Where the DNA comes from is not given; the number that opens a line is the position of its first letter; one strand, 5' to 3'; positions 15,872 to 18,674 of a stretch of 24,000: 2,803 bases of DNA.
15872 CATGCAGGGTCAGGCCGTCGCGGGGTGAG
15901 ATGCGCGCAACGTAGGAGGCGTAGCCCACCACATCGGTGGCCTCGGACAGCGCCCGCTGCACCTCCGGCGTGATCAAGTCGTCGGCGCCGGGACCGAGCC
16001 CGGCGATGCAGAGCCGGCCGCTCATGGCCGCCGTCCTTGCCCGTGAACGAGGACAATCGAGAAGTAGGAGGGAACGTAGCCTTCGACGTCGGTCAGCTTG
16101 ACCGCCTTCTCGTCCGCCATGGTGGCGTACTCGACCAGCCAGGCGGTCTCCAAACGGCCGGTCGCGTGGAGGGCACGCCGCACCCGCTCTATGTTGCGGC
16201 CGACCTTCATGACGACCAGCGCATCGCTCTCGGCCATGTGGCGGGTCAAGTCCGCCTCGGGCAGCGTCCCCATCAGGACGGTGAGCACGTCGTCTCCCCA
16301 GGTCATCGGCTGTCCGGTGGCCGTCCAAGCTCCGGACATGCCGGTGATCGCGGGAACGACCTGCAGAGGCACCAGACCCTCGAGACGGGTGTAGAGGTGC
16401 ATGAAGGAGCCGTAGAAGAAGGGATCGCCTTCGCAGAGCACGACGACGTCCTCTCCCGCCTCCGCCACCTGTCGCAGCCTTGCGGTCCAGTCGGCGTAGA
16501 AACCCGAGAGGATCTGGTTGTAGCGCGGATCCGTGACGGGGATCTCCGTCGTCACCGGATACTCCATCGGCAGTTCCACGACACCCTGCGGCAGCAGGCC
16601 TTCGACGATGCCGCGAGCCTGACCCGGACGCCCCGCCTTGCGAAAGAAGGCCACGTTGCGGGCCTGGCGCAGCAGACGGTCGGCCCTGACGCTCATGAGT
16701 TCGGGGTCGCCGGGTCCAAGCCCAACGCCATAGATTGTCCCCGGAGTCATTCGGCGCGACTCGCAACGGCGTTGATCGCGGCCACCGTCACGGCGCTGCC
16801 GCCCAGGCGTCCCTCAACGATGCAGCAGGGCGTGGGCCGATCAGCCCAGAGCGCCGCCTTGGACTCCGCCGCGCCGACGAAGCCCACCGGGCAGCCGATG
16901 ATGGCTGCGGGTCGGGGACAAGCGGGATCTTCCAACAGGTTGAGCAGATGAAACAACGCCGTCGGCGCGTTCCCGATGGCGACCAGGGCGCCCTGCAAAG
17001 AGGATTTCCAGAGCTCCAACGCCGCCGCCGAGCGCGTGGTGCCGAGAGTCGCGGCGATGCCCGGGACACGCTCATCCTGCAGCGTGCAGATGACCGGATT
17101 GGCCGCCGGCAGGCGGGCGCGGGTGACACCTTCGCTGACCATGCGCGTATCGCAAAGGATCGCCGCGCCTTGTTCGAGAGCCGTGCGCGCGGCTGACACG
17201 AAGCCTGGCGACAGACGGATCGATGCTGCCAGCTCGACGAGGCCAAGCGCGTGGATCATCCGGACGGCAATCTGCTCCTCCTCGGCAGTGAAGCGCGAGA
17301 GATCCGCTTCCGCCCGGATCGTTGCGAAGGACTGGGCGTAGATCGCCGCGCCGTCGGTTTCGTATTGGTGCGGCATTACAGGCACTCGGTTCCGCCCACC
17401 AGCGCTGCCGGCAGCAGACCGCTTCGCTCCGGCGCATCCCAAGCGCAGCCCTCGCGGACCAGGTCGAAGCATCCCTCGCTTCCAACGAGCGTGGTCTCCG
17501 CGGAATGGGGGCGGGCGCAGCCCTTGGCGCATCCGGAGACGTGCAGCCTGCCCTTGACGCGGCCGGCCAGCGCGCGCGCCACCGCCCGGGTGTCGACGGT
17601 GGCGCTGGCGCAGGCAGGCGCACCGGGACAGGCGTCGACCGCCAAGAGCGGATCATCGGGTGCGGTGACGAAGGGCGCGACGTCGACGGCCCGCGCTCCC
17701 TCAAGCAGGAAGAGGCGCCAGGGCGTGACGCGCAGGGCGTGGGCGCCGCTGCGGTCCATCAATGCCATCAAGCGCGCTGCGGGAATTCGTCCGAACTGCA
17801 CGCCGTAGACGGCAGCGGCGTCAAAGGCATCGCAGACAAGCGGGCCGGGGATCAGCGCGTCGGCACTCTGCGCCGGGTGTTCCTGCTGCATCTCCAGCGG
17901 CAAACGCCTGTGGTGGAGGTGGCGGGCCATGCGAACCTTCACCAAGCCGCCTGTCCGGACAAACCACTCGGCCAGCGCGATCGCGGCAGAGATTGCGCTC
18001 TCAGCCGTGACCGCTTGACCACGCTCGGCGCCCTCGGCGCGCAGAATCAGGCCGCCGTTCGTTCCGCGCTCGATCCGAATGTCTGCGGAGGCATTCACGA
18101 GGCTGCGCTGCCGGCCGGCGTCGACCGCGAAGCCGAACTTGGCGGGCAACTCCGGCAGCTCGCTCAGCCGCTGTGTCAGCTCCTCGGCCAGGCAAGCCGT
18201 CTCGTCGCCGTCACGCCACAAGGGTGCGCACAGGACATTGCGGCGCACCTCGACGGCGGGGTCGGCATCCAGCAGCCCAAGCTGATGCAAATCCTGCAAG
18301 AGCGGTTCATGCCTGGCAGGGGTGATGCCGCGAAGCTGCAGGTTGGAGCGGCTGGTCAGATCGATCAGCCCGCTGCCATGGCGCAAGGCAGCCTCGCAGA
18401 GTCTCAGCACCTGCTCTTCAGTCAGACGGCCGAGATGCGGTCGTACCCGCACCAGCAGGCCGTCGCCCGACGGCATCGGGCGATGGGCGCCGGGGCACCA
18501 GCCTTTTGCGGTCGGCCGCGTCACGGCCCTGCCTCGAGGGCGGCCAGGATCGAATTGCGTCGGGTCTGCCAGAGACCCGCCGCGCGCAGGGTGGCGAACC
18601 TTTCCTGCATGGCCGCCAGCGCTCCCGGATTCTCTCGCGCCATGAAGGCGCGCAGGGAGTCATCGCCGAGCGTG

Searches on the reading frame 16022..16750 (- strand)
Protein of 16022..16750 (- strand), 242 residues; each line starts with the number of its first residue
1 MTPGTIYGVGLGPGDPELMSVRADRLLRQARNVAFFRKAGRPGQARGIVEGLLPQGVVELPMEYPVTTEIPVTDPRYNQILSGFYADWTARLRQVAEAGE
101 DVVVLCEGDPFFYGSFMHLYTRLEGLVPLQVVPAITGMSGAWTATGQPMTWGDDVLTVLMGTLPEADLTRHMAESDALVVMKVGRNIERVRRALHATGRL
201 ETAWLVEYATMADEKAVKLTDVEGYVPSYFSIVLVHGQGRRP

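Call 74: search_protein_families(library=ncbifam, proteins=[window:16022-16750:-], max_evalue=1e-10)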
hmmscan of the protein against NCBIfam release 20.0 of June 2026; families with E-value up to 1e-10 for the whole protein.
window:16022-16750:- (242 aa): 12 families
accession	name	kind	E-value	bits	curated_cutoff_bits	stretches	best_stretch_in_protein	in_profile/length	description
NF004647.0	PRK05990.1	equivalog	7.7e-83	277.7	271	1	3-238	5-240/245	precorrin-2 C(20)-methyltransferase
TIGR01467.1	cobI_cbiL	equivalog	3.8e-63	213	163.25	1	4-236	1-229/230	precorrin-2 C(20)-methyltransferase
NF004614.0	PRK05948.1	equivalog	6.1e-35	120.8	251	1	3-238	5-237/242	precorrin-2 C(20)-methyltransferase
NF004061.0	PRK05576.1-4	equivalog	4.3e-25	88.7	265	1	4-238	3-232/237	cobalt-factor II C(20)-methyltransferase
NF004059.0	PRK05576.1-2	equivalog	4e-18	66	274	1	6-236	4-229/236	cobalt-factor II C(20)-methyltransferase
NF004062.0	PRK05576.1-5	equivalog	4.6e-16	58.9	194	1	6-234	3-213/219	cobalt-factor II C(20)-methyltransferase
NF007922.1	PRK10637.1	equivalog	1.2e-14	54.2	400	0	90-218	285-422/450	siroheme synthase CysG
NF004058.0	PRK05576.1-1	equivalog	8.9e-14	51.5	239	1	4-197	2-182/221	cobalt-factor II C(20)-methyltransferase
TIGR01469.1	cobA_cysG_Cterm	equivalog_domain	2.7e-13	50.2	185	0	93-219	72-208/238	uroporphyrinogen-III C-methyltransferase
NF004790.0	PRK06136.1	subfamily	1.3e-12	47.8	198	0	92-220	74-212/250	uroporphyrinogen-III C-methyltransferase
TIGR02467.1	CbiE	equivalog_domain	2.4e-12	46.7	92.9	0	91-219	56-186/204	precorrin-6y C5,15-methyltransferase (decarboxylating) subunit CbiE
TIGR01465.1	cobM_cbiF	equivalog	1.1e-11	44.6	259.65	0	91-218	63-200/247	precorrin-4 C(11)-methyltransferase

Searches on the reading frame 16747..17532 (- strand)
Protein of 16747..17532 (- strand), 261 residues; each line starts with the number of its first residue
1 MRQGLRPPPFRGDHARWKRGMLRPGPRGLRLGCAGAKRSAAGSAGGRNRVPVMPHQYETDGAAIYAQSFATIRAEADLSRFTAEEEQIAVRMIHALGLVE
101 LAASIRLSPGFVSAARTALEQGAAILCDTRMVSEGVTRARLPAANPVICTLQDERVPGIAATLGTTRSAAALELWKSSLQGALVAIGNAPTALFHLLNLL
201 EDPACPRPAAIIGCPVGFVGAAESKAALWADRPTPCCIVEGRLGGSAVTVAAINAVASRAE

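Call 74: search_protein_families(library=ncbifam, proteins=[window:16747-17532:-], max_evalue=1e-10)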
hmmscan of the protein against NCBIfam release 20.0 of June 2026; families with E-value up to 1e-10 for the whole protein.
window:16747-17532:- (261 aa): 7 families
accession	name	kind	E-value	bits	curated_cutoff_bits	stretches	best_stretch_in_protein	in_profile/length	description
NF006136.0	PRK08285.1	equivalog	1.2e-96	322.4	276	1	55-261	3-209/209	precorrin-8X methylmutase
NF004057.0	PRK05575.1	equivalog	8.3e-36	123.6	311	1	59-256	5-200/207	precorrin-8X methylmutase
NF004901.0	PRK06264.1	equivalog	2.3e-35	122.5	261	1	75-258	30-205/212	cobalt-precorrin-8 methylmutase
NF004620.0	PRK05954.1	equivalog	2.8e-34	118.6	264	1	63-257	7-196/205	precorrin-8X methylmutase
NF006137.0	PRK08286.1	equivalog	5.3e-32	111.2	294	1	59-256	5-206/214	cobalt-precorrin-8 methylmutase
NF004449.0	PRK05782.1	equivalog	5.6e-30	104.5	298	1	56-259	136-329/333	bifunctional sirohydrochlorin cobalt chelatase/precorrin-8X methylmutase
NF004619.0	PRK05953.1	equivalog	4.5e-17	62.2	278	1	66-256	8-193/208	precorrin-8X methylmutase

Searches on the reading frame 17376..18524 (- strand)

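Call 74: search_protein_families(library=ncbifam, proteins=[window:17376-18524:-], max_evalue=1e-10)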
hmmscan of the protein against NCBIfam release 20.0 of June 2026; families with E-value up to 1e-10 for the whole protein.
window:17376-18524:- (382 aa): 2 families
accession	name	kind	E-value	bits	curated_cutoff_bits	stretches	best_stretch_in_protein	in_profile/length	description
TIGR02435.1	CobG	equivalog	4.3e-79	266.3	234.8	1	7-350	2-385/388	precorrin-3B synthase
NF007126.0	PRK09567.1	equivalog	1.6e-14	53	523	0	18-149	112-250/595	NirA family protein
